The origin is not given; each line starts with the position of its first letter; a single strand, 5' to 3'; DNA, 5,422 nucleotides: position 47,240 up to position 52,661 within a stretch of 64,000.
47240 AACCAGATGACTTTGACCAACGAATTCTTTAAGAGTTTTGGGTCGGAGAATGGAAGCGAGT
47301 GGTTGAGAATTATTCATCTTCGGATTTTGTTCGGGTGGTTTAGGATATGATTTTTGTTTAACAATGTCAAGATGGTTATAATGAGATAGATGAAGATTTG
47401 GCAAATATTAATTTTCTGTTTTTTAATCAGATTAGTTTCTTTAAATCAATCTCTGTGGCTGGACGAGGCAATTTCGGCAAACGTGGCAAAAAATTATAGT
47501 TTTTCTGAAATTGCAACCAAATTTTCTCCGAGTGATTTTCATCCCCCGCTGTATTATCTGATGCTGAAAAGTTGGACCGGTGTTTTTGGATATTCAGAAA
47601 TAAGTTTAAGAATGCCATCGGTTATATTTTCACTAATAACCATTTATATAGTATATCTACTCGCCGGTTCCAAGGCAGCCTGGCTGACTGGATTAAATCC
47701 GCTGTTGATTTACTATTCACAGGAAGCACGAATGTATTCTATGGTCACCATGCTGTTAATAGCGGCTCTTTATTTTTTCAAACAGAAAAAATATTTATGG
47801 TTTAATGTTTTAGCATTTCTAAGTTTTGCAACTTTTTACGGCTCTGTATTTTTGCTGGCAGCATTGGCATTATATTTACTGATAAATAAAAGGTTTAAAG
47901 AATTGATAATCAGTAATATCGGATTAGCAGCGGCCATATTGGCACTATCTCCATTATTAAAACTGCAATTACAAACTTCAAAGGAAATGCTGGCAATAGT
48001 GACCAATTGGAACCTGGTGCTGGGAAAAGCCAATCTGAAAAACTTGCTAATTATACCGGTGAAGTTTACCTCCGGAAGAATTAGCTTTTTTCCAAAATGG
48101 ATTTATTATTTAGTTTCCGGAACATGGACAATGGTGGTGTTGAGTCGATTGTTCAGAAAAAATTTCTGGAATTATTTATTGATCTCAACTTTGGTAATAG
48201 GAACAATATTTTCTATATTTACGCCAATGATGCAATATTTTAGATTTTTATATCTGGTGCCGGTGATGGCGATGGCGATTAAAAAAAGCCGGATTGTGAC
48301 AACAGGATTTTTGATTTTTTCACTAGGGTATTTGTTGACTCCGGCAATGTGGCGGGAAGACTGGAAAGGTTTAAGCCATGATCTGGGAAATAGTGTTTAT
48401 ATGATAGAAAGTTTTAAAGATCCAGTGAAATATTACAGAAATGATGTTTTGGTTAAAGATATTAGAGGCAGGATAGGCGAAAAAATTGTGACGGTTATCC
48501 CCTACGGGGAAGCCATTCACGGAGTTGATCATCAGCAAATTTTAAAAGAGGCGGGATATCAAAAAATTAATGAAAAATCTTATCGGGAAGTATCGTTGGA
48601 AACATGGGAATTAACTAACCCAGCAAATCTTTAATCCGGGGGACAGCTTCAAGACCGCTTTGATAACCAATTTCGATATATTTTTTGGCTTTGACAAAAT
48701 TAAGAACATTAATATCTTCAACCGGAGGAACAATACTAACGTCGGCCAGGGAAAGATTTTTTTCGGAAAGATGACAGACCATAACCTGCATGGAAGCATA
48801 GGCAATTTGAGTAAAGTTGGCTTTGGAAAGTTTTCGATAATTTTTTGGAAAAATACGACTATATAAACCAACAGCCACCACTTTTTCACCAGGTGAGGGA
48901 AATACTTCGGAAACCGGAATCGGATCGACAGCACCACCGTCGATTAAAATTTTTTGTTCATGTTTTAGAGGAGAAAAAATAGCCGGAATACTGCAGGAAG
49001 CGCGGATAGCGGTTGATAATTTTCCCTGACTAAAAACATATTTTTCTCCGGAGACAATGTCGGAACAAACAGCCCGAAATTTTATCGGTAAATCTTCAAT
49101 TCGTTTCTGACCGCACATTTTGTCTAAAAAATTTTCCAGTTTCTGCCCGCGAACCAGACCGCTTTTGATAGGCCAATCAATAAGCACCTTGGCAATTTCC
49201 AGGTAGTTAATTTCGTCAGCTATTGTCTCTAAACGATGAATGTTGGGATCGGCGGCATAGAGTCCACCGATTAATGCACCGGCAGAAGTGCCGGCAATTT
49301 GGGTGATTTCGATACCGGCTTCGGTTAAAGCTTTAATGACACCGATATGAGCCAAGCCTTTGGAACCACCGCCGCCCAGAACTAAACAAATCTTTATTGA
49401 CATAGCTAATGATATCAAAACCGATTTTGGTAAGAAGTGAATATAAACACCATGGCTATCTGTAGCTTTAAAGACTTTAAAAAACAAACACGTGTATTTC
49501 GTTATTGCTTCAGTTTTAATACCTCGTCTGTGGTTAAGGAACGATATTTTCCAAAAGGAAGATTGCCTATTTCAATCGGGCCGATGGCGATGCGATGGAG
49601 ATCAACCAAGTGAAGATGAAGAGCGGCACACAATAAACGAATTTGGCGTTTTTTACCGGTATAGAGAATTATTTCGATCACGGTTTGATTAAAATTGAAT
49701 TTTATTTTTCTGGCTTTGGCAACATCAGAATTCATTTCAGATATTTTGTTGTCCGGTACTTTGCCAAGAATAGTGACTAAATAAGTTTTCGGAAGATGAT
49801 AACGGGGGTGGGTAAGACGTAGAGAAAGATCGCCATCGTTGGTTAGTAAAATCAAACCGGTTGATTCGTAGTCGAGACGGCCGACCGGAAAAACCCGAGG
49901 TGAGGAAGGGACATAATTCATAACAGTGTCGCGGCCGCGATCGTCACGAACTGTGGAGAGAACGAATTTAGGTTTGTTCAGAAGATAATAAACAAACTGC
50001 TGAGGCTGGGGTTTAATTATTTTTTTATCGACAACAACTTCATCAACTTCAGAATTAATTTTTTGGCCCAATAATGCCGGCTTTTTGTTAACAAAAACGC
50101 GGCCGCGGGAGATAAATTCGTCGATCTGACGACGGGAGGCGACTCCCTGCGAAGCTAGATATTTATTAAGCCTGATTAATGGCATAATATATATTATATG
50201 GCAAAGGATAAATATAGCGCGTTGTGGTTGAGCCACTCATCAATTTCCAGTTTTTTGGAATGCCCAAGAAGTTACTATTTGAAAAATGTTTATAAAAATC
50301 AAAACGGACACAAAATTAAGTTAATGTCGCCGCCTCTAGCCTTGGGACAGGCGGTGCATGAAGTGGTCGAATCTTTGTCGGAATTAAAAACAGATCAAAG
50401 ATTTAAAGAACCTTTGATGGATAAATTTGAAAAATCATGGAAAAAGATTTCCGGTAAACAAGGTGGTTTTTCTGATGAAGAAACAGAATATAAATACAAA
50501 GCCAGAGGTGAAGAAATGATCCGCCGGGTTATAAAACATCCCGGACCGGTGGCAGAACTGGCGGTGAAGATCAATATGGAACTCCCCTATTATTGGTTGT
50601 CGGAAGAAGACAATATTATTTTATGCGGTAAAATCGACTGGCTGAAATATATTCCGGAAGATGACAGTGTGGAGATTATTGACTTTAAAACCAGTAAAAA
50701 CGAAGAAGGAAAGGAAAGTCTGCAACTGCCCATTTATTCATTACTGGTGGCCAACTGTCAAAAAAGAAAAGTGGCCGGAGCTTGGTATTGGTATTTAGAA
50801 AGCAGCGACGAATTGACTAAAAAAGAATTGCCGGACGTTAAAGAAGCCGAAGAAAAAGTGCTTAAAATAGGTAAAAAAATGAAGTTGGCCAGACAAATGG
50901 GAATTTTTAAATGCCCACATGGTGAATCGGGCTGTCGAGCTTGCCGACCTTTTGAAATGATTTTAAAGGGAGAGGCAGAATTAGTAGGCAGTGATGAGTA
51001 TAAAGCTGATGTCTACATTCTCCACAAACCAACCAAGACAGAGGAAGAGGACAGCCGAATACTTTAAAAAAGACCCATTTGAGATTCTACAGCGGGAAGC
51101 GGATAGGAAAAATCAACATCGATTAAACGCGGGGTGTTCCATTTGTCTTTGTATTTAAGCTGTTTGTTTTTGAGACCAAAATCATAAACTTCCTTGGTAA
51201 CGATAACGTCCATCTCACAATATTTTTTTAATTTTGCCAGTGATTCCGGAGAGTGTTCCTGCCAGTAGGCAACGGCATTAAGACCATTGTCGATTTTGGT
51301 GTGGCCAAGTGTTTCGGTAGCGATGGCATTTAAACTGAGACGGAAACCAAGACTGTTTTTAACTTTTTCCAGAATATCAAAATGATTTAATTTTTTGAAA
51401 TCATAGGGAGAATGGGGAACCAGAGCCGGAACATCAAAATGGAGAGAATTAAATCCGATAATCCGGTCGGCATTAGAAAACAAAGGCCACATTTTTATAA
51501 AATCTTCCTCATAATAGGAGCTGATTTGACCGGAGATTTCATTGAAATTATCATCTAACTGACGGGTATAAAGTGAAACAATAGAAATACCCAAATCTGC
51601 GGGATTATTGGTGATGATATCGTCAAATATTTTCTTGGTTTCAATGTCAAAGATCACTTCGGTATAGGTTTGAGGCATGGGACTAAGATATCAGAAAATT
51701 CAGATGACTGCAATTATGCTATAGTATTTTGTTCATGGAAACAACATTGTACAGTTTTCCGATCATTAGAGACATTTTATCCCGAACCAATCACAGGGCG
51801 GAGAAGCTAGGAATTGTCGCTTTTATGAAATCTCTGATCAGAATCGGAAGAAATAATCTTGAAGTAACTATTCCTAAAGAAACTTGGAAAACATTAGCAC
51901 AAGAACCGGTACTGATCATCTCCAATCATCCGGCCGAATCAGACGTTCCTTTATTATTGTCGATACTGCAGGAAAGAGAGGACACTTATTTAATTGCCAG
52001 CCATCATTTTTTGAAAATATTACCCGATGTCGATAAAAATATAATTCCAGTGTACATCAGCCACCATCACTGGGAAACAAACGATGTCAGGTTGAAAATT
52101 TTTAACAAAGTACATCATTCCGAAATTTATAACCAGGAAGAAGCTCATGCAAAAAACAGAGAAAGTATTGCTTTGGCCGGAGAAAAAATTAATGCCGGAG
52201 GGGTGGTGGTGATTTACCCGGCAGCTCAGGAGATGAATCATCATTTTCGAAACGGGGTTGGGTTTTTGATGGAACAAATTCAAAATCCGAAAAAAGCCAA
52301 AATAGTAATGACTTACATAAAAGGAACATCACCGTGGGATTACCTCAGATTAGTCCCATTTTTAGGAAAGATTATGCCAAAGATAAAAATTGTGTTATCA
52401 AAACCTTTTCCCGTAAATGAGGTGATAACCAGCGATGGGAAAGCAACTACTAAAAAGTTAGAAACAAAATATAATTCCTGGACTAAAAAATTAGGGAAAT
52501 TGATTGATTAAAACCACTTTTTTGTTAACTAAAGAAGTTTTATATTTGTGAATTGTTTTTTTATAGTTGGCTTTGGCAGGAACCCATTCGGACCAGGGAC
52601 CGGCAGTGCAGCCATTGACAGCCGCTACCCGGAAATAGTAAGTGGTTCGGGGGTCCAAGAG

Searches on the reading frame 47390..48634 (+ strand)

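Call 12: search_protein_families(library=pfam, proteins=[window:47390-48634:+], max_evalue=0.001)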
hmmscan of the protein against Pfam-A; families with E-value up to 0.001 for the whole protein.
window:47390-48634:+ (414 aa): 1 family
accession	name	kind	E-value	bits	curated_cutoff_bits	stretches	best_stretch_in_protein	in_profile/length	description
PF13231.12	PMT_2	-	6.3e-07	30.2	26.1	1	51-189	2-157/160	Dolichyl-phosphate-mannose-protein mannosyltransferase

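Call 62: search_protein_families(library=ncbifam, proteins=[window:47390-48634:+], max_evalue=0.01)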
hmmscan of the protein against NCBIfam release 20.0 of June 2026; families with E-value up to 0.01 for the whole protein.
window:47390-48634:+ (414 aa): 0 families

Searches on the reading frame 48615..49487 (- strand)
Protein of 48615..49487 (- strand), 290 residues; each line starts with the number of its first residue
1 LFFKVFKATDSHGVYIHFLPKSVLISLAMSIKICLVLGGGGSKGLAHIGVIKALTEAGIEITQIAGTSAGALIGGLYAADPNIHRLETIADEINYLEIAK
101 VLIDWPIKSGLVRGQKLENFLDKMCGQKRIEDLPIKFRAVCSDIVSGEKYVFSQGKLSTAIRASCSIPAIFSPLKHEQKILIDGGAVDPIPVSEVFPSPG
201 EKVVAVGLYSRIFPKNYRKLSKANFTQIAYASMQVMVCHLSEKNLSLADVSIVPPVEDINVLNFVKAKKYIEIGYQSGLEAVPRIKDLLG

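Call 12: search_protein_families(library=pfam, proteins=[window:48615-49487:-], max_evalue=0.001)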
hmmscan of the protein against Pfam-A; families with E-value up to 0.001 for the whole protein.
window:48615-49487:- (290 aa): 1 family
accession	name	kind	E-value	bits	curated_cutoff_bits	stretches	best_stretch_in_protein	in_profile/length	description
PF01734.28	Patatin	-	6e-35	121.6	27.7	1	35-194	1-189/191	Patatin-like phospholipase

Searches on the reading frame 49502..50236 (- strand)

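Call 12: search_protein_families(library=pfam, proteins=[window:49502-50236:-], max_evalue=0.001)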
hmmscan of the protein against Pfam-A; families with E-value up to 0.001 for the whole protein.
window:49502-50236:- (244 aa): 2 families
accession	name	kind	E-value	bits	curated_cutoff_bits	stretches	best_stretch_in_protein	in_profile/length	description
PF00849.27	PseudoU_synth_2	-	5.8e-21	75.7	26.8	1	83-205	2-152/152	RNA pseudouridylate synthase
PF01479.30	S4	-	8.9e-09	35.4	22.8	1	22-61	2-43/48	S4 domain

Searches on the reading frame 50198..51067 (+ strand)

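Call 12: search_protein_families(library=pfam, proteins=[window:50198-51067:+], max_evalue=0.001)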
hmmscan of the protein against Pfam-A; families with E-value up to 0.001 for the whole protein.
window:50198-51067:+ (289 aa): 3 families
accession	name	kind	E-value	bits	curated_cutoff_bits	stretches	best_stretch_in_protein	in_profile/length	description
PF12705.13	PDDEXK_1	-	5.3e-25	89.2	22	1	11-249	2-240/247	PD-(D/E)XK nuclease superfamily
PF01930.23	Cas_Cas4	-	0.00013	22.6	22.7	0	144-235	54-145/160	Domain of unknown function DUF83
PF12684.13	DUF3799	-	0.00042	20.6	26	1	12-168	1-131/233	PDDEXK-like domain of unknown function (DUF3799)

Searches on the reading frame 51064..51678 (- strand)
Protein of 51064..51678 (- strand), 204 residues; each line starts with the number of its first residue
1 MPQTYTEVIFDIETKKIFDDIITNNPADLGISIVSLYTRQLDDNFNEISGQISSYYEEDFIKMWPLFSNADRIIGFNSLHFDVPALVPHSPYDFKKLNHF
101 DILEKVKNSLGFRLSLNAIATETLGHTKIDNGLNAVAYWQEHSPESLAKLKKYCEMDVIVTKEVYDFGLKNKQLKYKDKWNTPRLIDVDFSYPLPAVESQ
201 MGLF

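Call 12: search_protein_families(library=pfam, proteins=[window:51064-51678:-], max_evalue=0.001)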
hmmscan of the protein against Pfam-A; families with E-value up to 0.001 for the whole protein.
window:51064-51678:- (204 aa): 3 families
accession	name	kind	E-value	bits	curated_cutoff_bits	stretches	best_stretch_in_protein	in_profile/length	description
PF13482.12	RNase_H_2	-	6e-11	43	22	1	9-166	2-162/165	RNase_H superfamily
PF01612.26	DNA_pol_A_exo1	-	0.00067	19.9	23.6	0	61-166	66-166/173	3'-5' exonuclease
PF10108.15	DNA_pol_B_exo2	-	0.00097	19.3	24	0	99-165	105-170/213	Predicted 3'-5' exonuclease related to the exonuclease domain of PolB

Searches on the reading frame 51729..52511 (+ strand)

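Call 12: search_protein_families(library=pfam, proteins=[window:51729-52511:+], max_evalue=0.001)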
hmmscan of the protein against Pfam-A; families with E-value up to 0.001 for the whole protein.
window:51729-52511:+ (260 aa): 1 family
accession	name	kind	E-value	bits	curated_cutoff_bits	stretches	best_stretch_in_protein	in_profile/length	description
PF01553.26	Acyltransferase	-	1.5e-06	28.5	23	1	57-184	11-122/132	Acyltransferase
